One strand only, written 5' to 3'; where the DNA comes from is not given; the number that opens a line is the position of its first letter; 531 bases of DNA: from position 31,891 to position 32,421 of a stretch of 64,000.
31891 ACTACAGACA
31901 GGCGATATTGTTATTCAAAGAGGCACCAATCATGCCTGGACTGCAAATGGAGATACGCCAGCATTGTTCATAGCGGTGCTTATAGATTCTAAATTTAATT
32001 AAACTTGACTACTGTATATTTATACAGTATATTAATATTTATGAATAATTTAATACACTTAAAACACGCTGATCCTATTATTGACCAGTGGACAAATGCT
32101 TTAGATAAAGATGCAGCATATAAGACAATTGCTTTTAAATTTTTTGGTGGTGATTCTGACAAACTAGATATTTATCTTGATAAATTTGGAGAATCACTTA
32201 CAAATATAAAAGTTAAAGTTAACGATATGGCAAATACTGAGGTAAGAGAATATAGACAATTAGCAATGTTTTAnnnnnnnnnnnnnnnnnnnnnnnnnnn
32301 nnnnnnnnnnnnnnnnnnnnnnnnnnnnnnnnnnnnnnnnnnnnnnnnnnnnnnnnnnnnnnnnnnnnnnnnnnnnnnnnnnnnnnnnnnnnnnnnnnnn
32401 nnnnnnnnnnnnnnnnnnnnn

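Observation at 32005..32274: Near-consensus LexA box inside the spacer of a promoter driving an apparently leaderless 77-aa orphan gene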

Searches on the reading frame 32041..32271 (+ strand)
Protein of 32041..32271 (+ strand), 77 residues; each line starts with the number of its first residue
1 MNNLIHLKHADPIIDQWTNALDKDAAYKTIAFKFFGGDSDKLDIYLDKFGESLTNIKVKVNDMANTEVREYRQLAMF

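Call 8: search_protein_families(library=pfam, proteins=[window:32041-32271:+], max_evalue=1)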
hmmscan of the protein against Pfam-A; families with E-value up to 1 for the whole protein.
window:32041-32271:+ (77 aa): 0 families

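Call 9: search_protein_families(library=ncbifam, proteins=[window:32041-32271:+], max_evalue=10)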
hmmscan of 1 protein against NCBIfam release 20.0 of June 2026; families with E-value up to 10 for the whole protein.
window:32041-32271:+ (77 aa): 1 family
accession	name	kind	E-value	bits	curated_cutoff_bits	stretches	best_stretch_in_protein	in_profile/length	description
NF033918.0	LGIC_1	subfamily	0.042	13.3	500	1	32-72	108-148/305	ligand-gated ion channel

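Call 11: find_homologous_proteins(query=window:32041-32271:+, max_evalue=0.01)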
Query window:32041-32271:+ (77 aa): 6 proteins with E <= 0.01 among 6 candidates.
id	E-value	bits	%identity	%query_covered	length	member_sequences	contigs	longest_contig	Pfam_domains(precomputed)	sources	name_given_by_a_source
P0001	8.1e-44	164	99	100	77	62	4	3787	-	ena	-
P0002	1.0e-28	116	70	100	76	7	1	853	-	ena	-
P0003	7.0e-23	98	62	100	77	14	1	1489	-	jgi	jgi:hypothetical protein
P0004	1.3e-20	91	88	65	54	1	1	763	-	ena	-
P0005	4.5e-19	86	58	100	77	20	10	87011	-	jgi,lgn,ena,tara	jgi:hypothetical protein|tara:strand:- start:749 stop:982 length:234 start_codon:yes stop_codon:yes 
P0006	6.7e-19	85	57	100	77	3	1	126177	-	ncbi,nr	ncbi:hypothetical protein N8149_00325 [Gammaproteobacteria bacterium]|nr:hypothetical protein [Gamma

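Call 13: find_encoding_contigs(protein=P0006, flank=10000, max_places=4)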
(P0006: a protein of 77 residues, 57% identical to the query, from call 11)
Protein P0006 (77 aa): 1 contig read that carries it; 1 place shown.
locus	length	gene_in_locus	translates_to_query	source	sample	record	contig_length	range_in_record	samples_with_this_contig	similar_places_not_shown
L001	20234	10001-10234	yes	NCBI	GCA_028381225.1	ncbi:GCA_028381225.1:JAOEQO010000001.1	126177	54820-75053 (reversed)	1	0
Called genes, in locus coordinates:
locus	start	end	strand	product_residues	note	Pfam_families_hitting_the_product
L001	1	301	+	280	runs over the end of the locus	PF13622:4HBT_3, PF20789:4HBT_3C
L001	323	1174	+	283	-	PF07724:AAA_2, PF13401:AAA_22 (faint), PF00004:AAA, PF07728:AAA_5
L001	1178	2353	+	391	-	PF05762:VWA_CoxE (weak)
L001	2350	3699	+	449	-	-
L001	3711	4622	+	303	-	PF00005:ABC_tran, PF13304:AAA_21 (weak)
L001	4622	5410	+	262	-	PF01061:ABC2_membrane, PF12698:ABC2_membrane_3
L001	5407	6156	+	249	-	PF14819:QueF_N, PF14489:QueF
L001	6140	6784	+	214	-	PF01182:Glucosamine_iso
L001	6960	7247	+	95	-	PF01047:MarR (weak)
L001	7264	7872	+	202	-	-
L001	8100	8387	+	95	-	PF01047:MarR (faint)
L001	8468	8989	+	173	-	-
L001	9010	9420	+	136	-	PF00903:Glyoxalase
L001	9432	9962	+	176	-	PF07883:Cupin_2 (weak)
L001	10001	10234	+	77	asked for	-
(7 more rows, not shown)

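Call 14: find_encoding_contigs(protein=P0005, flank=10000, max_places=8)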
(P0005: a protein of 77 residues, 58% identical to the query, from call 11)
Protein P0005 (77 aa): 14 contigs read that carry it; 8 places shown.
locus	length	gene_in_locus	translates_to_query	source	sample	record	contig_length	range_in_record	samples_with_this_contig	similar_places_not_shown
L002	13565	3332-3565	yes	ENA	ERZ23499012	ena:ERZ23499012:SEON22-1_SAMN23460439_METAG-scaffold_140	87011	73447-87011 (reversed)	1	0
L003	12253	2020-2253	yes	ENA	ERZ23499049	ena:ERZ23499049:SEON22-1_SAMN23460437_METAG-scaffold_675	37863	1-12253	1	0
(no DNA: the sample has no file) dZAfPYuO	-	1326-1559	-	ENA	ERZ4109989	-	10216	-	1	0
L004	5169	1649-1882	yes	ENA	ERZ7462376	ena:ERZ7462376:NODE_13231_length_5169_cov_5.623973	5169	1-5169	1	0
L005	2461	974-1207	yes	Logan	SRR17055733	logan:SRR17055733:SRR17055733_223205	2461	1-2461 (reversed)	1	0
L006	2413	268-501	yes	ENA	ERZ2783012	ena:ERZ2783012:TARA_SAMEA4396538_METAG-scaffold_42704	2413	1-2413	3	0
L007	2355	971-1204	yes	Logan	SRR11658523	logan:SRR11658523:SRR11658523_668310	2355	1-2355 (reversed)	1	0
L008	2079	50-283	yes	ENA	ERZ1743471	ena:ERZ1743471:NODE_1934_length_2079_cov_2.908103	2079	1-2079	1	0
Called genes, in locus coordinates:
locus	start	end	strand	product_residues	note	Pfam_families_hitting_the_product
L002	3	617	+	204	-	?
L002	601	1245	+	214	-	PF01182:Glucosamine_iso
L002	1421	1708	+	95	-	PF01047:MarR (weak), PF12802:MarR_2 (weak)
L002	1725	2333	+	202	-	-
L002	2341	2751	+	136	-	PF00903:Glyoxalase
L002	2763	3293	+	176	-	PF07883:Cupin_2 (weak)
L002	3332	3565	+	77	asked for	-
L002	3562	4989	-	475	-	PF00171:Aldedh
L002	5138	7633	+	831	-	PF07715:Plug, PF00593:TonB_dep_Rec_b-barrel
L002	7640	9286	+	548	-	-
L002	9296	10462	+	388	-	PF07690:MFS_1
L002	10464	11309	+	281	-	PF00795:CN_hydrolase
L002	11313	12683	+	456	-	PF00202:Aminotran_3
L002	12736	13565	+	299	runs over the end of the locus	PF00126:HTH_1, PF03466:LysR_substrate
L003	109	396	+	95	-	PF01047:MarR (weak), PF12802:MarR_2 (weak)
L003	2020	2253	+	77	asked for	-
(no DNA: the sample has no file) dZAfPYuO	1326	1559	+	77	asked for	-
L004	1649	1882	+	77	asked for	-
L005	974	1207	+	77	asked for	-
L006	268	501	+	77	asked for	-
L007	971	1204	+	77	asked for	-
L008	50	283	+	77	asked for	-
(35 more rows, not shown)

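Call 15: find_encoding_contigs(protein=P0003, flank=3000, max_places=3)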
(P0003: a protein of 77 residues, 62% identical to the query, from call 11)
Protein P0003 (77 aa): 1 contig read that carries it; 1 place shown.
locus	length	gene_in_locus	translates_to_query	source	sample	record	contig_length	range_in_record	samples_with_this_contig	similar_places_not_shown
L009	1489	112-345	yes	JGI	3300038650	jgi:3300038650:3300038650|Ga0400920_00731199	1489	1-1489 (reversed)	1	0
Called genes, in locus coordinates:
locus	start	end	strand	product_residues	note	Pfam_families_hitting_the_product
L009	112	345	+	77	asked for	-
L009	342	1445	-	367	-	PF00171:Aldedh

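Call 16: find_encoding_contigs(protein=P0002, flank=3000, max_places=3)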
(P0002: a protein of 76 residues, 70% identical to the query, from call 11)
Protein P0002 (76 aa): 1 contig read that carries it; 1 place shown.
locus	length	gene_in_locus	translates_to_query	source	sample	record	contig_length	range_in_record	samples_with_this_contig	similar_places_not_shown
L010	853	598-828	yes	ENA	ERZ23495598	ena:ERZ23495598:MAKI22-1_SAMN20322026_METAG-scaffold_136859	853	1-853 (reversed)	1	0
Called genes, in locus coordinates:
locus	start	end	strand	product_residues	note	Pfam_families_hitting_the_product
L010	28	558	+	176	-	PF07883:Cupin_2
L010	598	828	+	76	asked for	-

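Call 17: find_encoding_contigs(protein=P0001, flank=3000, max_places=4)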
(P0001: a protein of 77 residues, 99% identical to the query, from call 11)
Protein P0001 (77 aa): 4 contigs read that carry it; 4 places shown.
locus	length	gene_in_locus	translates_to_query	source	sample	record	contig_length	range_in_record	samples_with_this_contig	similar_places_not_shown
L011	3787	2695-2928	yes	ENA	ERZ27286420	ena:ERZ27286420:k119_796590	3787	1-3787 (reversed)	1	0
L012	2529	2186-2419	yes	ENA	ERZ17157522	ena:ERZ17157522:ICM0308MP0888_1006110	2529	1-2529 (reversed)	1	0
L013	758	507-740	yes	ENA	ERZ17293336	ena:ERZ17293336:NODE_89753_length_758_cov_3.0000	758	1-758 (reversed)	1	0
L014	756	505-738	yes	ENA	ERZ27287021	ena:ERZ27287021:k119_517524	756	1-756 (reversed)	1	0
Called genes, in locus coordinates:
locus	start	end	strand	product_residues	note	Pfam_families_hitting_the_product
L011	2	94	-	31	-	?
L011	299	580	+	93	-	PF01182:Glucosamine_iso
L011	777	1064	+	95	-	PF22166:WHD_ArnR1 (faint), PF22381:Staph_reg_Sar_Rot (weak), PF01978:TrmB (weak), PF12802:MarR_2 (weak), PF13463:HTH_27 (weak), PF01047:MarR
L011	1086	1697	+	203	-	-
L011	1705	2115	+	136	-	PF00903:Glyoxalase (weak)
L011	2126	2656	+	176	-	PF07883:Cupin_2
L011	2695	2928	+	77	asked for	-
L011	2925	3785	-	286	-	?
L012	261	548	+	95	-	PF01978:TrmB (faint), PF12802:MarR_2 (weak), PF13463:HTH_27 (weak), PF01047:MarR (weak)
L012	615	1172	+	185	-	PF05231:MASE1 (weak)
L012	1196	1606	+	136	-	PF00903:Glyoxalase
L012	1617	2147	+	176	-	PF07883:Cupin_2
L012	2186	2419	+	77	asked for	-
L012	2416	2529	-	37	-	?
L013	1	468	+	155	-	?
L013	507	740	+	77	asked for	-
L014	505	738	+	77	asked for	-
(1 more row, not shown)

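Call 25: list_cluster_members(proteins=[window:32041-32271:+, window:32274-33686:-, window:33790-36306:+, P0006])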
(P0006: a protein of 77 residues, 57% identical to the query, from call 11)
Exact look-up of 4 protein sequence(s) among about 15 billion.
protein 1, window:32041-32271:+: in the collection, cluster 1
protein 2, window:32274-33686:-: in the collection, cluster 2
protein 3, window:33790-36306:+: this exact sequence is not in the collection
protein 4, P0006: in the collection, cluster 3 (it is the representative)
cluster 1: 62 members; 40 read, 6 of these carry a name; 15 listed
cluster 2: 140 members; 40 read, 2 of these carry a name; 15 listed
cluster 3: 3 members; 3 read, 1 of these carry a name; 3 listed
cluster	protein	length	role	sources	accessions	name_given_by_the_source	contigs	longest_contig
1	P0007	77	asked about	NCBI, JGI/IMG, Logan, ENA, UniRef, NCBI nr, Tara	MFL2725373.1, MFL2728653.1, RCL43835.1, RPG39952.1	MAG: hypothetical protein ACJ0F7_00150 [Gammaproteobacteria bacterium] | ABC-type glycerol-3-phosphate transport system substrate-binding protein | Uncharacterized protein n=1 Tax=SAR86 cluster bacterium TaxID=2030880 ...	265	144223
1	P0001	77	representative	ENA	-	-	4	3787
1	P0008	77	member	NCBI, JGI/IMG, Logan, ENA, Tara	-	strand:+ start:5038 stop:5271 length:234 start_codon:yes stop_codon:yes gene_type:complete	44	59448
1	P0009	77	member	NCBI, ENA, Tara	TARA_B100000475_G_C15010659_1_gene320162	strand:- start:76 stop:309 length:234 start_codon:yes stop_codon:yes gene_type:complete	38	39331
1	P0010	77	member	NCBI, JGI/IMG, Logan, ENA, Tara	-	strand:+ start:1116 stop:1349 length:234 start_codon:yes stop_codon:yes gene_type:complete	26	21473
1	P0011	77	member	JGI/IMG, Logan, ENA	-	ABC-type glycerol-3-phosphate transport system substrate-binding protein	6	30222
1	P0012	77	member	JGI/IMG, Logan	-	ABC-type glycerol-3-phosphate transport system substrate-binding protein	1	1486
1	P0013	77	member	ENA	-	-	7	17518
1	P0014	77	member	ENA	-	-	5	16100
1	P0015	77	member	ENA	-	-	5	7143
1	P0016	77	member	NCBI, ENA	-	-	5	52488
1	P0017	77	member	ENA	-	-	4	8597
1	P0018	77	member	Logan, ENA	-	-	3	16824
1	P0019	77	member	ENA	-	-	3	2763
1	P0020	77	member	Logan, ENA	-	-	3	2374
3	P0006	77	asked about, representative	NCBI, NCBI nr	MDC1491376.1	hypothetical protein N8149_00325 [Gammaproteobacteria bacterium] | hypothetical protein [Gammaproteobacteria bacterium]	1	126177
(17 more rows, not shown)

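Call 26: predict_structure(alignment_id=A2)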
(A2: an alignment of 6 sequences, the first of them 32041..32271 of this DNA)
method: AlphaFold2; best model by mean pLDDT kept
length: 77 residues; sequences in the alignment: 6
mean_pLDDT: 67.5   pTM: 0.46
mean pLDDT of the five models: 67.5, 64.6, 62.0, 61.9, 58.6
residues with pLDDT >= 90: 0; 70-90: 39; 50-70: 15; < 50: 23
segments of 3 or more residues with pLDDT < 50: 1-9, 55-67
pLDDT, mean of each block of 10 residues (from residue 1): 45 83 87 87 83 50 48 53
secondary structure, 60 per line:
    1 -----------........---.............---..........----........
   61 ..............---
elements in order: H12-19 H23-35 H39-48 H53-74

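Call 27: search_protein_representatives(alignment_id=A2)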
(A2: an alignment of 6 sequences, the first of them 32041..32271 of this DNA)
Query: 6 sequences, 77 profile positions. Proteins with E-value up to 0.001 (for the whole library): 36; up to 1e-10: 6; up to 1e-30: 1. The best 36 are listed.
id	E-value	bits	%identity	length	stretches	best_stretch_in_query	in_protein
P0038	5.1e-36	138.8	-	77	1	1-77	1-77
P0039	1.9e-28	114.5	-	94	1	1-58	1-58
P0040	1.5e-23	98.9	-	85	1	18-77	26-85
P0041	1.9e-11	60.0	-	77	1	1-73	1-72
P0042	6.0e-11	58.5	-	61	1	1-49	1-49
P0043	8.6e-11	58.0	-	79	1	1-58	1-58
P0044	1.1e-10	57.6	-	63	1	1-47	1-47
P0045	1.6e-10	57.1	-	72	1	1-64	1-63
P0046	2.4e-10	56.5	-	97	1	27-77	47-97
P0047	6.9e-10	55.1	-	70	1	1-46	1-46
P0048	1.0e-09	54.5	-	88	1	1-47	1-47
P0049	1.1e-09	54.4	-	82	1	1-46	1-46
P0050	1.5e-09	54.0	-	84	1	1-53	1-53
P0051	2.2e-09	53.4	-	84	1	1-54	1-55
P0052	2.2e-09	53.4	-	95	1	1-73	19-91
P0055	5.4e-08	49.0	-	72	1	1-59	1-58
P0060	3.0e-07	46.6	-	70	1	1-63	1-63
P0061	4.5e-07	46.0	-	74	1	3-54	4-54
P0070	2.9e-04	37.0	-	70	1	1-58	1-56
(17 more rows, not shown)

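Call 33: find_related_loci(query=A4, collection=genome_contigs, flank=4000)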
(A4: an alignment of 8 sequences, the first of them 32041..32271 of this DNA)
Query A4 (77 aa) in genome_contigs; peptide patterns used: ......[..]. (x = any residue, [..] = any of these).
141 stretches matched a pattern; 35 encode a relative of the query (tblastn E <= 1e-3); 35 distinct loci.
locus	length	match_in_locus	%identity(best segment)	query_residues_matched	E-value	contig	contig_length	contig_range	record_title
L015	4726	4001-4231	100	1-77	2e-49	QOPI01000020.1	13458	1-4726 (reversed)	MAG: SAR86 cluster bacterium isolate MED-G78 SAR86-MED-G78-C20, whole genome shotgun sequence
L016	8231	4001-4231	64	1-77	3e-30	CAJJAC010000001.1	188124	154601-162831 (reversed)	MAG: SAR86 cluster bacterium SAR86B isolate FRAM18_bin308 genome assembly, contig: FRAM18_bin308-1, whole genome shotgun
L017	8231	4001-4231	64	1-77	3e-30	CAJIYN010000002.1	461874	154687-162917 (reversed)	MAG: uncultured SAR86 cluster bacterium isolate FRAM18_bin311 genome assembly, contig: FRAM18_bin311-2, whole genome sho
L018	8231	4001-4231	62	1-77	3e-30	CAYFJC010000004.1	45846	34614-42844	MAG TPA_asm: uncultured Gammaproteobacteria bacterium isolate ERP001736_co4_156 genome assembly, contig: NODE_103_length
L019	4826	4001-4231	62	1-77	1e-29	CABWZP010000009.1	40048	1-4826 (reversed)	MAG: uncultured SAR86 cluster bacterium isolate AG-313-D02 genome assembly, contig: AG-313-D02_NODE_9, whole genome shot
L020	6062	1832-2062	61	1-77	6e-30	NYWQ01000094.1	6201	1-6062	MAG: Flavobacteriales bacterium isolate CPC1469 MHASMcontig_31413, whole genome shotgun sequence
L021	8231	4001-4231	57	1-77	3e-25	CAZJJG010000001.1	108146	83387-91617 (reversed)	MAG TPA_asm: uncultured Gammaproteobacteria bacterium isolate binchicken_co317_279 genome assembly, contig: NODE_79_leng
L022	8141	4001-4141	57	1-47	2e-13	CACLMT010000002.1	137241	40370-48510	MAG: uncultured SAR86 cluster bacterium isolate AG-464-M18 genome assembly, contig: AG-464-M18_NODE_2, whole genome shot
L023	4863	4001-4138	57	1-46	2e-13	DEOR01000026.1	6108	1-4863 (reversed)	MAG TPA_asm: Proteobacteria bacterium UBA3413 UBA3413_contig_3756, whole genome shotgun sequence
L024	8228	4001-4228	42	1-77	3e-13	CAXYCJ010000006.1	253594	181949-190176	MAG: uncultured SAR86 cluster bacterium isolate FRAM_RAS_F4_05_2017_1-MAG_28 genome assembly, contig: FRAM_RAS_F4_05_201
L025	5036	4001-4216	42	1-73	3e-13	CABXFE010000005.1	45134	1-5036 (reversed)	MAG: uncultured SAR86 cluster bacterium isolate AG-313-O08 genome assembly, contig: AG-313-O08_NODE_5, whole genome shot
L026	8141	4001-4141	55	1-47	3e-12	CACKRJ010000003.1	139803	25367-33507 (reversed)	MAG: uncultured SAR86 cluster bacterium isolate AG-457-D18 genome assembly, contig: AG-457-D18_NODE_3, whole genome shot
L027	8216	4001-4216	44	1-73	3e-12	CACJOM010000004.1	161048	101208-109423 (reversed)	MAG: uncultured SAR86 cluster bacterium isolate AG-447-M16 genome assembly, contig: AG-447-M16_NODE_4, whole genome shot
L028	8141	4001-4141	55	1-47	5e-12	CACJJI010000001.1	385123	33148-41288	MAG: uncultured SAR86 cluster bacterium isolate AG-447-I15 genome assembly, contig: AG-447-I15_NODE_1, whole genome shot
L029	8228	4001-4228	41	1-77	5e-12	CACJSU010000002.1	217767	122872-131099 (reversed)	MAG: uncultured SAR86 cluster bacterium isolate AG-447-P08 genome assembly, contig: AG-447-P08_NODE_2, whole genome shot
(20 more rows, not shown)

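Call 38: fold_search(model_id=the predicted structure, library=pdb)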
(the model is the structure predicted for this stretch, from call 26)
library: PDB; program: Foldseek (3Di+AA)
matches with E <= 10: 22; with E <= 0.001: 0
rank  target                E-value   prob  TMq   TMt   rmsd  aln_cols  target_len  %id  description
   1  4ddq_C                3.0e+00  0.16  0.40  0.08  12.4        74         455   18  Structural plasticity of the Bacillus subtilis GyrA homodimer (released 2013-02-13)
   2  5npk_B                3.2e+00  0.16  0.40  0.06  11.4        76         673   21  1.98A STRUCTURE OF THIOPHENE1 WITH S.AUREUS DNA GYRASE AND DNA (released 2017-07-12)
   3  6qtk_C                3.4e+00  0.15  0.40  0.08  11.6        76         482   20  2.31A structure of gepotidacin with S.aureus DNA gyrase and doubly nicked DNA (released 2019-03-13)
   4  7mvs_A                4.1e+00  0.14  0.41  0.06  11.6        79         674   20  DNA gyrase complexed with uncleaved DNA and Compound 7 to 2.6A resolution (released 2021-10-20)
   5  6qtk_A                4.4e+00  0.13  0.41  0.08  11.4        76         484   21  2.31A structure of gepotidacin with S.aureus DNA gyrase and doubly nicked DNA (released 2019-03-13)
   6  9n26_A                4.4e+00  0.13  0.41  0.06  11.4        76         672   21  DNA gyrase complexed with uncleaved DNA and Compound 148 to 1.96 A resolution (released 2025-04-09)
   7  5npp_B                5.0e+00  0.12  0.41  0.06  11.1        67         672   21  2.22A STRUCTURE OF THIOPHENE2 AND GSK945237 WITH S.AUREUS DNA GYRASE AND DNA (released 2017-07-12)
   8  4tma_C                5.0e+00  0.05  0.24  0.05   9.1        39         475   28  Crystal structure of gyrase bound to its inhibitor YacG (released 2014-07-23)
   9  5bs8_A                5.3e+00  0.08  0.36  0.07  11.8        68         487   18  Crystal structure of a topoisomerase II complex (released 2016-03-02)
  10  2xcq                  5.7e+00  0.11  0.40  0.06  11.5        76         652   21  The 2.98A crystal structure of the catalytic core (B'A' region) of Staphylococcus aureus DNA Gyrase (released 2010-08-04)
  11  4ddq_E                5.7e+00  0.10  0.39  0.08  12.1        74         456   19  Structural plasticity of the Bacillus subtilis GyrA homodimer (released 2013-02-13)
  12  1xsd_A                6.4e+00  0.09  0.30  0.21   5.9        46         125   26  Crystal structure of the BlaI repressor in complex with DNA (released 2005-03-29)
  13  6fqv_A                6.9e+00  0.08  0.37  0.08  11.6        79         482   22  2.60A BINARY COMPLEX OF S.AUREUS GYRASE with UNCLEAVED DNA (released 2018-04-04)
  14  2xct_B                7.3e+00  0.07  0.37  0.06  11.0        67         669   21  The twinned 3.35A structure of S. aureus Gyrase complex with Ciprofloxacin and DNA (released 2010-08-25)
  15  5npp_D                7.8e+00  0.06  0.35  0.06  11.5        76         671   22  2.22A STRUCTURE OF THIOPHENE2 AND GSK945237 WITH S.AUREUS DNA GYRASE AND DNA (released 2017-07-12)
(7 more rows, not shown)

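Call 40: find_encoding_contigs(protein=P0055, flank=3000, max_places=3)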
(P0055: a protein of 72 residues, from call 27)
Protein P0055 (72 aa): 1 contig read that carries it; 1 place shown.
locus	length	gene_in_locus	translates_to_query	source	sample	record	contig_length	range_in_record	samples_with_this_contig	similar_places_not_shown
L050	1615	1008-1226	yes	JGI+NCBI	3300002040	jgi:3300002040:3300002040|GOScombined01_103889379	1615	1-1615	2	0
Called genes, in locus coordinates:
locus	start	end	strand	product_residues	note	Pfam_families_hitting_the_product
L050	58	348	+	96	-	PF01047:MarR (weak)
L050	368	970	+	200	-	-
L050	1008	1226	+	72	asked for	-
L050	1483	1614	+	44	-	?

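Call 42: find_encoding_contigs(protein=P0070, flank=5000, max_places=2)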
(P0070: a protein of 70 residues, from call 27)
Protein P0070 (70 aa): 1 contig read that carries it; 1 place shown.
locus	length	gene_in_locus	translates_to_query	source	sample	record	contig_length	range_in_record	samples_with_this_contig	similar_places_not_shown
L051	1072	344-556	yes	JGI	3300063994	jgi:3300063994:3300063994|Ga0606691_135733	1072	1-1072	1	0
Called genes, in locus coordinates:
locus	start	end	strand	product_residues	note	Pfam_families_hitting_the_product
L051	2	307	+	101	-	?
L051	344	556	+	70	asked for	-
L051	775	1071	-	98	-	?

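Call 43: find_encoding_contigs(protein=P0060, flank=5000, max_places=2)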
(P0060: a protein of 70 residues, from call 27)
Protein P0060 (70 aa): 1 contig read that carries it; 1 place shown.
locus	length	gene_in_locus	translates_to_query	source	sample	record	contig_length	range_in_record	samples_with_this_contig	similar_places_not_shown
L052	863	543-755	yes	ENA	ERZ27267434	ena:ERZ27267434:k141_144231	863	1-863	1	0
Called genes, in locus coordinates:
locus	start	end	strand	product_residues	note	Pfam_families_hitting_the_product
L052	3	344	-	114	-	?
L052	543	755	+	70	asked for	-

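Call 44: find_encoding_contigs(protein=P0061, flank=5000, max_places=2)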
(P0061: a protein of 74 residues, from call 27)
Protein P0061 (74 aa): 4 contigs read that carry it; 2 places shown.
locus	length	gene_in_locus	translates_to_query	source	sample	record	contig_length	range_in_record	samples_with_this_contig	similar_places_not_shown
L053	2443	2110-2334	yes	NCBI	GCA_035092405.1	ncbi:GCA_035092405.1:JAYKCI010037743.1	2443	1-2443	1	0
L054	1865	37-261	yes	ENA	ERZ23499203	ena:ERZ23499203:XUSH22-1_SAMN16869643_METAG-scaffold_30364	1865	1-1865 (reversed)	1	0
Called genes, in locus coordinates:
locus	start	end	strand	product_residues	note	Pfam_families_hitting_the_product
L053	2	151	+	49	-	?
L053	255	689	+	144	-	-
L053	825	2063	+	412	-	PF05694:SBP56 (weak)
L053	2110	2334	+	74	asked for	-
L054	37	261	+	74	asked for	-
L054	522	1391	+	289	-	PF00892:EamA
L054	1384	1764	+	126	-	PF00581:Rhodanese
